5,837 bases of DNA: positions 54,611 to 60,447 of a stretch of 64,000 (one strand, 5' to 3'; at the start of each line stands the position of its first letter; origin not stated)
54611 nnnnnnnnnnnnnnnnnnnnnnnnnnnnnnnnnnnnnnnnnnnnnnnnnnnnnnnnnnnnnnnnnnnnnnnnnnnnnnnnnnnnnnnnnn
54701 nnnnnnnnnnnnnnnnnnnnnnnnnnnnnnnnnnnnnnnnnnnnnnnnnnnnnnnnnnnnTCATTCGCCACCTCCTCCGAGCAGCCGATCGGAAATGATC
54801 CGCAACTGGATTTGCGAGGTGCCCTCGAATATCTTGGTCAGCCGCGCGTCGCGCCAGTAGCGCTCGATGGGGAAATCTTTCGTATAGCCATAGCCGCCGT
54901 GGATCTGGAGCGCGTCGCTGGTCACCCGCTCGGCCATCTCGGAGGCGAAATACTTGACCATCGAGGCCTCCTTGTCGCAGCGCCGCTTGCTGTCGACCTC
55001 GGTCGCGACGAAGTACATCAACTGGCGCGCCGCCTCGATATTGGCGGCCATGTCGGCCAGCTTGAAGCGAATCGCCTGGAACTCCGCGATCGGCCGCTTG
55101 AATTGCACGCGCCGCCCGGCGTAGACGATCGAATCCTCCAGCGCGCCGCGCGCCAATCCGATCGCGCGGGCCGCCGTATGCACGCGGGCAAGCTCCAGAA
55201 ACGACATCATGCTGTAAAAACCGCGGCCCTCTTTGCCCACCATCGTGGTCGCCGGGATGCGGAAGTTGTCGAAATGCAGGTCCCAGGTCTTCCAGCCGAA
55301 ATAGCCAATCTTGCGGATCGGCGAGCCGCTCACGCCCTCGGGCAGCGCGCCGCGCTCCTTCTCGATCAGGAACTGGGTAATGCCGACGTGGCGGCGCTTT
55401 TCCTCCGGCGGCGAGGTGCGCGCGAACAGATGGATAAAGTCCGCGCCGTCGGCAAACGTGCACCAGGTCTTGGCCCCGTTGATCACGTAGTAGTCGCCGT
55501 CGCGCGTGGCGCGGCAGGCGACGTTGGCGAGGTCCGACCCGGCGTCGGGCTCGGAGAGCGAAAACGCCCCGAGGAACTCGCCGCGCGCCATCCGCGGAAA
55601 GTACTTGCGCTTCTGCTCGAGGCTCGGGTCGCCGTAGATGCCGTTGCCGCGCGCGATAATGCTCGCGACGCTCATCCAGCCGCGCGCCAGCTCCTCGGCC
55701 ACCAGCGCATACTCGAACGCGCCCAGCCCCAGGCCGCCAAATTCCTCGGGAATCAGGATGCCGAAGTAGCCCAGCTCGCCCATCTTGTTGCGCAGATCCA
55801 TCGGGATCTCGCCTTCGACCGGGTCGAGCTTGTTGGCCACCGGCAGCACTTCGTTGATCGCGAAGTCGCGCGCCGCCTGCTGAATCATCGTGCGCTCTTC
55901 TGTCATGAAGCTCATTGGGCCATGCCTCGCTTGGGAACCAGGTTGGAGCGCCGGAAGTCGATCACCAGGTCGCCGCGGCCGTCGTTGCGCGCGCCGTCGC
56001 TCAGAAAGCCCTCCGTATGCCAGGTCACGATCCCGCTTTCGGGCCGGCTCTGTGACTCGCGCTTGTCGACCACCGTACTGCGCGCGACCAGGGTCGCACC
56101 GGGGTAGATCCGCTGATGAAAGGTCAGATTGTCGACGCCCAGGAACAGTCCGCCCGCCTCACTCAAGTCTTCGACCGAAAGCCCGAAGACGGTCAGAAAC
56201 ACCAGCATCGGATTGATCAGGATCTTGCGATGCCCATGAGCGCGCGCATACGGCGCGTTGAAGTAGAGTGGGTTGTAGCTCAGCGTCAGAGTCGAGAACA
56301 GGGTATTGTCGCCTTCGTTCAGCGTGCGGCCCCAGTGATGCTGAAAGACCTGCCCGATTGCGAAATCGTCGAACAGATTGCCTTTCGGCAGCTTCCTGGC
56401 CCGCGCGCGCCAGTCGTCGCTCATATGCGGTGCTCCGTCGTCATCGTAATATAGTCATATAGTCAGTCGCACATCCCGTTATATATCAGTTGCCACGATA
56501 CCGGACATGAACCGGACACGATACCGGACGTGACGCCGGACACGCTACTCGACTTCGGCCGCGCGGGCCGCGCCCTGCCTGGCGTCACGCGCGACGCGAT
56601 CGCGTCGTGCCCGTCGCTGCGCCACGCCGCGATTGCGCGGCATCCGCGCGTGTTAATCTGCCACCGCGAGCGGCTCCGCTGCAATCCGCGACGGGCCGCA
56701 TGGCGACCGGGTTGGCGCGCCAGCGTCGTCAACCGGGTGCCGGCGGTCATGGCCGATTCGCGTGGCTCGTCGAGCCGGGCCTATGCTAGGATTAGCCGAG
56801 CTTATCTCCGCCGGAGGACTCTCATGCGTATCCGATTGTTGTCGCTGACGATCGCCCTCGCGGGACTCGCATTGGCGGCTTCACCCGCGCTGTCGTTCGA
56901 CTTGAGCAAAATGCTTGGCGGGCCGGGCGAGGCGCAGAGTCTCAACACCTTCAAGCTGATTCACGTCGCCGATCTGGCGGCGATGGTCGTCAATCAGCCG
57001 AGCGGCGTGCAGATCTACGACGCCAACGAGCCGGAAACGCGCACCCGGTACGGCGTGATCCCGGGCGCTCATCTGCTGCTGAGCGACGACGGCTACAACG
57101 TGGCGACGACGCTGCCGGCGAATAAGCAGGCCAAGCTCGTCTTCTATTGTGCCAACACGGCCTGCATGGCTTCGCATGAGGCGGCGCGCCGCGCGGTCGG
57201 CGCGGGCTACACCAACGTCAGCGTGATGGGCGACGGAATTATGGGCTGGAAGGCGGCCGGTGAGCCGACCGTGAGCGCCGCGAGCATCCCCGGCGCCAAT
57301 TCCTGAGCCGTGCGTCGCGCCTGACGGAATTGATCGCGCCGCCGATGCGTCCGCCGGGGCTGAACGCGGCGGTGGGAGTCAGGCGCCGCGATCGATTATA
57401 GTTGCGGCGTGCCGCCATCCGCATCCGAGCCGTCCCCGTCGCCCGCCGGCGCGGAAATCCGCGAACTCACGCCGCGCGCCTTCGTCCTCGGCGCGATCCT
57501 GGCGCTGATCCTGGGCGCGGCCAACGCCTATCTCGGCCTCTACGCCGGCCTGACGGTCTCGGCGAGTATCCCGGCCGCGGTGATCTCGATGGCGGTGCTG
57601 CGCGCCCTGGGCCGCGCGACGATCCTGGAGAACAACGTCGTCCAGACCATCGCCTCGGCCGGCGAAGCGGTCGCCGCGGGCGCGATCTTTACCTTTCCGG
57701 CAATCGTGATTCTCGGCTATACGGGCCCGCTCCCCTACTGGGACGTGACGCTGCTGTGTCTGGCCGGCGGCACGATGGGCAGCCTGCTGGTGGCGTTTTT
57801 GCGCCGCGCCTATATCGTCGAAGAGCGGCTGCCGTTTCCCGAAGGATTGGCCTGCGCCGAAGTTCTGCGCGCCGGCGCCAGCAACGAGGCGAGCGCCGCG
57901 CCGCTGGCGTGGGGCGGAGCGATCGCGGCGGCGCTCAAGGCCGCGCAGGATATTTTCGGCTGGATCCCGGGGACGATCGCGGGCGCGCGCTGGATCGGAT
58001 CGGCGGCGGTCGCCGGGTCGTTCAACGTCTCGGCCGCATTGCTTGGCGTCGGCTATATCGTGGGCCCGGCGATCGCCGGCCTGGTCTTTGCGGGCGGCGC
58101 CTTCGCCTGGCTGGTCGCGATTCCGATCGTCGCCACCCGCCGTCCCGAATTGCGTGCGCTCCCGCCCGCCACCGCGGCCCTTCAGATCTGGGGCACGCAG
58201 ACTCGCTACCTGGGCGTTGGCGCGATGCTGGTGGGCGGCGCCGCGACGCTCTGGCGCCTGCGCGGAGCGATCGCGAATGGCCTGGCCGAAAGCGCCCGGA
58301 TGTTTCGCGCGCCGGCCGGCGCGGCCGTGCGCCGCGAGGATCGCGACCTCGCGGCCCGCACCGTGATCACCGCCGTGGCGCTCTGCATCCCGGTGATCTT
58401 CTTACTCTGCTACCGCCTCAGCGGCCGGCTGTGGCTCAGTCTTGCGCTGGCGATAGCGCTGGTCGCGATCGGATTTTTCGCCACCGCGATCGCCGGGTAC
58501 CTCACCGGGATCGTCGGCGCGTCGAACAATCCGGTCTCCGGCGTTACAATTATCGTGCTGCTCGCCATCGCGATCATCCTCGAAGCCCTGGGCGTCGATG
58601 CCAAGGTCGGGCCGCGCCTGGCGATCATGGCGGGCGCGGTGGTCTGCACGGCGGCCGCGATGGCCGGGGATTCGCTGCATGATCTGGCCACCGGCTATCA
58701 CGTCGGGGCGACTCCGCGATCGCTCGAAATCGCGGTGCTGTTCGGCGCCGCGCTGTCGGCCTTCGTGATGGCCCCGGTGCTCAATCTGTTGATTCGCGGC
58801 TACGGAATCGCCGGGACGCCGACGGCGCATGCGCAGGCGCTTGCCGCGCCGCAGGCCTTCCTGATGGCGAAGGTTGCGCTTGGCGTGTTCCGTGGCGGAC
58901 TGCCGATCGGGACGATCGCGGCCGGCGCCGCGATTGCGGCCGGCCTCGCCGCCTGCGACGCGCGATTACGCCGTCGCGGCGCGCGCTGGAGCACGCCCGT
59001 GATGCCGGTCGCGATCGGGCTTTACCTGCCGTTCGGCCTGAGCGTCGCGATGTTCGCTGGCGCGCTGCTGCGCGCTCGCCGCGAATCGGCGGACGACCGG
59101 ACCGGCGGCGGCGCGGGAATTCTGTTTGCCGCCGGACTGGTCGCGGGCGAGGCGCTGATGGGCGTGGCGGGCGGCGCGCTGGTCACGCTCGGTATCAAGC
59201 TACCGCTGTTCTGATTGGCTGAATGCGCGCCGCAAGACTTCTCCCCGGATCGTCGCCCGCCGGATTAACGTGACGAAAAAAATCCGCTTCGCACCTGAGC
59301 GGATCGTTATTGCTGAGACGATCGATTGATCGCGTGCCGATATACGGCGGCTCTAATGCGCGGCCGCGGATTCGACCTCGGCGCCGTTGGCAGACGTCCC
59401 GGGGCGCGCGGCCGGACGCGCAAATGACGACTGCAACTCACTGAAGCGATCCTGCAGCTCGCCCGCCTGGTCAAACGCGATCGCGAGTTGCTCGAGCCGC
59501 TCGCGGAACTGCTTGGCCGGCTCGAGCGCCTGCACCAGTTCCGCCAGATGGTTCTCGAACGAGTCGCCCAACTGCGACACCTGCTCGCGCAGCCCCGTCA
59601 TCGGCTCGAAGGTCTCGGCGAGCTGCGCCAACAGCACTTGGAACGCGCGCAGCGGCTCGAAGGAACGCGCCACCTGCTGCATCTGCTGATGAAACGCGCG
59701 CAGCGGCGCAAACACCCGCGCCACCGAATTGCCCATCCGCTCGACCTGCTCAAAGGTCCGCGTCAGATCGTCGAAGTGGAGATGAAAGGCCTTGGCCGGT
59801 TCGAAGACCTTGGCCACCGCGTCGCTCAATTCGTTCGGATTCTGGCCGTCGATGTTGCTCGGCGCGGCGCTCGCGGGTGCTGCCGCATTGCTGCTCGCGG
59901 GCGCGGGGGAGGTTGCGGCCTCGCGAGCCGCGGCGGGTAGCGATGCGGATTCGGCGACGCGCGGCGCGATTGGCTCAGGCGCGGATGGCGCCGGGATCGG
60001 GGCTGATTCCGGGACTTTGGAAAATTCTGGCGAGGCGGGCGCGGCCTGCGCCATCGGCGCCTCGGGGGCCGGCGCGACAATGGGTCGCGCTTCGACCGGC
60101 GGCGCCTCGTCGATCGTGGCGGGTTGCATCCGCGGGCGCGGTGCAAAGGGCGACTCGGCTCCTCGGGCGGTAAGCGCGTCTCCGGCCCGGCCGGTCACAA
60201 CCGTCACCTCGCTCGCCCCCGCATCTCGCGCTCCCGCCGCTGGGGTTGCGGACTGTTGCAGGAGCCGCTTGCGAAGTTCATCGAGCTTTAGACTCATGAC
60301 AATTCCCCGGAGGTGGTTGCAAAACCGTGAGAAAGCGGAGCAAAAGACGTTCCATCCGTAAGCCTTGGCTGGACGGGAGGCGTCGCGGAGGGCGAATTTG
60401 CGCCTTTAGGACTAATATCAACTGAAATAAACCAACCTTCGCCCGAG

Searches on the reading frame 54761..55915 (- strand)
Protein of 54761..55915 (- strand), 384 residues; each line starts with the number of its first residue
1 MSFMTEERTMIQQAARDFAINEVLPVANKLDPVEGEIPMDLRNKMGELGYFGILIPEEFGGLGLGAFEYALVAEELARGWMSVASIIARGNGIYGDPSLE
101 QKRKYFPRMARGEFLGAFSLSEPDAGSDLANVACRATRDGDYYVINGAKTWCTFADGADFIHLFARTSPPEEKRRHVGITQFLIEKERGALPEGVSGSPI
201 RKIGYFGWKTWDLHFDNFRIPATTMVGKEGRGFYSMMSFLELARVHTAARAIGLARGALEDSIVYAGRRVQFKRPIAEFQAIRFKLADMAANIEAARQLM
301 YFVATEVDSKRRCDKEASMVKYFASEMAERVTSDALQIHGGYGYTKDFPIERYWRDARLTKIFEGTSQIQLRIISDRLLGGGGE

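Call 45: search_protein_families(library=pfam, proteins=[window:54761-55915:-], max_evalue=0.001)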
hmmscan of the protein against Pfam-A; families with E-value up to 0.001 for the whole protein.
window:54761-55915:- (384 aa): 4 families
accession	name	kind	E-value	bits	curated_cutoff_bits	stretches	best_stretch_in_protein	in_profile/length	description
PF00441.29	Acyl-CoA_dh_1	-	7.3e-53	179.2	22.4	1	230-379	1-150/150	Acyl-CoA dehydrogenase, C-terminal domain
PF02771.21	Acyl-CoA_dh_N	-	4.3e-30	104.8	22.9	1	5-113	1-113/113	Acyl-CoA dehydrogenase, N-terminal domain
PF08028.16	Acyl-CoA_dh_2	-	1.1e-27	97.4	22.7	1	247-367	3-133/134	Acyl-CoA dehydrogenase, C-terminal domain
PF02770.24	Acyl-CoA_dh_M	-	1.5e-17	63.9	33.3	1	117-217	1-96/97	Acyl-CoA dehydrogenase, middle domain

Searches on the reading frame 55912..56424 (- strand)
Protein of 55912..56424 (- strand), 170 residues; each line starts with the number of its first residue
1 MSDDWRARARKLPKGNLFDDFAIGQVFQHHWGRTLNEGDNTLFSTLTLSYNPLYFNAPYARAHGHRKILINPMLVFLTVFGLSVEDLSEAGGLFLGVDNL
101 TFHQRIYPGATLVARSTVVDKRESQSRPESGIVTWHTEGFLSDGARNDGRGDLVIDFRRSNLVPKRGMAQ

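Call 45: search_protein_families(library=pfam, proteins=[window:55912-56424:-], max_evalue=0.001)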
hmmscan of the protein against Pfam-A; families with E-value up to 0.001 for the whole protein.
window:55912-56424:- (170 aa): 3 families
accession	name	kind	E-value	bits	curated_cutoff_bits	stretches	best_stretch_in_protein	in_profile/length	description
PF19315.5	MC_hydratase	-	1.2e-36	127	26.5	1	8-167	14-168/353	Mesaconyl-CoA hydratase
PF01575.25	MaoC_dehydratas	-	2.6e-10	40.4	27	1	22-131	5-113/123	MaoC like domain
PF13452.11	FAS1_DH_region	-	2.1e-06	28.3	22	1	23-129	3-110/132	FAS1-like, dehydratase domain region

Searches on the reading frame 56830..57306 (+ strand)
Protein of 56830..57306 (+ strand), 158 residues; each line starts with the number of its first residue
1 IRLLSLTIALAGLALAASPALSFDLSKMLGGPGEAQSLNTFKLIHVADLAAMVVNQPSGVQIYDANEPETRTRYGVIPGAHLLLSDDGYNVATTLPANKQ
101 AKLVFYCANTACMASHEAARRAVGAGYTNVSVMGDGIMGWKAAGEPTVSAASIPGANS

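Call 46: search_protein_families(library=pfam, proteins=[window:56830-57306:+], max_evalue=0.001)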
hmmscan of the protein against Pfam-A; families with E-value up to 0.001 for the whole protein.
window:56830-57306:+ (158 aa): 1 family
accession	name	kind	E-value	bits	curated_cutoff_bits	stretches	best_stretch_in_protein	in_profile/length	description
PF00581.25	Rhodanese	-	9.1e-09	36.1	22.2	1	59-143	13-102/102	Rhodanese-like domain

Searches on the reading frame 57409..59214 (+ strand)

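Call 46: search_protein_families(library=pfam, proteins=[window:57409-59214:+], max_evalue=0.001)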
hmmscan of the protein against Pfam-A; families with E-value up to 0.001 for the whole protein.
window:57409-59214:+ (601 aa): 1 family
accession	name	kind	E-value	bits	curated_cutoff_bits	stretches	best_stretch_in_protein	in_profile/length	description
PF03169.20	OPT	-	5.1e-90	303.3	25.8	1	19-587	1-618/623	OPT oligopeptide transporter protein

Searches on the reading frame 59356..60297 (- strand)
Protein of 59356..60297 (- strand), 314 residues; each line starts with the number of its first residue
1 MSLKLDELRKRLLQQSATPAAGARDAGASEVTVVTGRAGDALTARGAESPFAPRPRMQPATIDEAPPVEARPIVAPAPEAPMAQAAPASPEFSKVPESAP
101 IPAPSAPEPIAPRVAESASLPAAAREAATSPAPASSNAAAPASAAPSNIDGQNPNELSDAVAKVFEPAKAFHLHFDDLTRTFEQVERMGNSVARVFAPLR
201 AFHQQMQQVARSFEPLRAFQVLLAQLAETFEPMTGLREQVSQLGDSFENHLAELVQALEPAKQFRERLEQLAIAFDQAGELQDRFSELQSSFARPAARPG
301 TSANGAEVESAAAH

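Call 4: search_protein_families(library=pfam, proteins=[window:59356-60297:-], max_evalue=1)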
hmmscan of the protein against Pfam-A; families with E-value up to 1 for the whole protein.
window:59356-60297:- (314 aa): 9 families
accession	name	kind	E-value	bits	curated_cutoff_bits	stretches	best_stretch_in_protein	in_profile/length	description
PF05659.16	RPW8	-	0.0022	18.1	30.4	1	202-264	13-78/139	Arabidopsis broad-spectrum mildew resistance protein RPW8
PF20379.3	DUF6674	-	0.0051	16.9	28.5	1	177-259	23-83/251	Family of unknown function (DUF6674)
PF04130.18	GCP_C_terminal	-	0.012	15.5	25.8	1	188-276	221-304/309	Gamma tubulin complex component C-terminal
PF06103.16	DUF948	-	0.029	15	37.2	0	232-289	27-88/89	Bacterial protein of unknown function (DUF948)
PF25434.1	NUCB1_N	-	0.042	14.5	27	1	244-290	32-78/140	NUCB1-like, N-terminal domain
PF04136.21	COG3_N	-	0.098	13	27.9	0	224-287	4-84/147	Conserved oligomeric Golgi complex subunit 3, N-terminal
PF13675.11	PilJ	-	0.11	13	26.6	0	173-218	49-93/114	Type IV pili methyl-accepting chemotaxis transducer N-term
PF22215.1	MLKL_N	-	0.24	11.4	27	0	164-229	4-68/142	Mixed lineage kinase domain-like N-terminal domain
PF19191.5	HEF_HK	-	0.63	11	24.1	0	261-293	17-49/67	HEF_HK domain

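Call 5: search_protein_families(library=ncbifam, proteins=[window:59356-60297:-], max_evalue=1)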
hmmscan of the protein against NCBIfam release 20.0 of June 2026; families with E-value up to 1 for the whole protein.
window:59356-60297:- (314 aa): 12 families
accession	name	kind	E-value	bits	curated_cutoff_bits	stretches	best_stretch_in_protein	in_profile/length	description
NF047515.1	SpiroCoCo_C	equivalog_domain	2.1e-05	23.8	125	1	228-287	21-80/313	SpiroCoCo family coiled-coil protein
TIGR01760.1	tape_meas_TP901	equivalog_domain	0.00032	19.8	28.8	1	168-289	105-221/349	phage tail tape measure protein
NF005846.3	PRK07764.1-6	equivalog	0.0019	17.4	625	1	4-186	374-565/628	DNA polymerase III subunit gamma and tau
TIGR03513.1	GldL_gliding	equivalog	0.0022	18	68.3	1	119-274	79-232/247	type IX secretion system motor protein PorL/GldL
TIGR03348.1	VI_IcmF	equivalog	0.0025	15.8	388.15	1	132-257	802-926/1168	type VI secretion system membrane subunit TssM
NF003034.1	PRK03918.1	equivalog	0.011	13.8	700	1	178-293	621-738/878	DNA double-strand break repair ATPase Rad50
TIGR00996.1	Mtu_fam_mce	paralog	0.013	14.7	140.5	0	153-219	207-274/291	MCE family protein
NF038350.1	taxis_HmpF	equivalog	0.074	11.4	200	1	199-290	178-271/553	pilus motility taxis protein HmpF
TIGR01069.2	mutS2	equivalog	0.12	10.6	400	1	181-287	45-150/790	endonuclease MutS2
NF058667.1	slr1353_fam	subfamily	0.17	12.2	100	1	78-163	112-192/239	slr1353 family protein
NF038253.1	GBS_IgA_bnd_BAC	equivalog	0.52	8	1700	1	64-134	828-909/1127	IgA Fc-binding protein BAC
NF008975.0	PRK12323.1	equivalog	0.84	8.3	875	1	53-167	374-484/709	DNA polymerase III subunit gamma/tau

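Call 66: search_protein_families(library=padloc, proteins=[window:59356-60297:-], max_evalue=0.01)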
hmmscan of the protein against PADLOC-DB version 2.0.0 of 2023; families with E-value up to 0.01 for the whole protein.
window:59356-60297:- (314 aa): 2 families
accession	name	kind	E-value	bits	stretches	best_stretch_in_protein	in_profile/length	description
PDLC00512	JetC1|JetC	-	0.00015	17.9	1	169-294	243-364/1123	DUF3584 domain; MukB-like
PDLC03863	LmuB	-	0.008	12.9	0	226-296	229-299/610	-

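Call 67: search_protein_families(library=phrogs, proteins=[window:59356-60297:-], max_evalue=0.01)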
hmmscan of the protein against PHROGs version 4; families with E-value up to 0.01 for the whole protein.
window:59356-60297:- (314 aa): 1 family
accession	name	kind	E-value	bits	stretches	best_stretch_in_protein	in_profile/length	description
phrog_788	-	tail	0.0001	23.1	1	136-293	138-289/297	tail protein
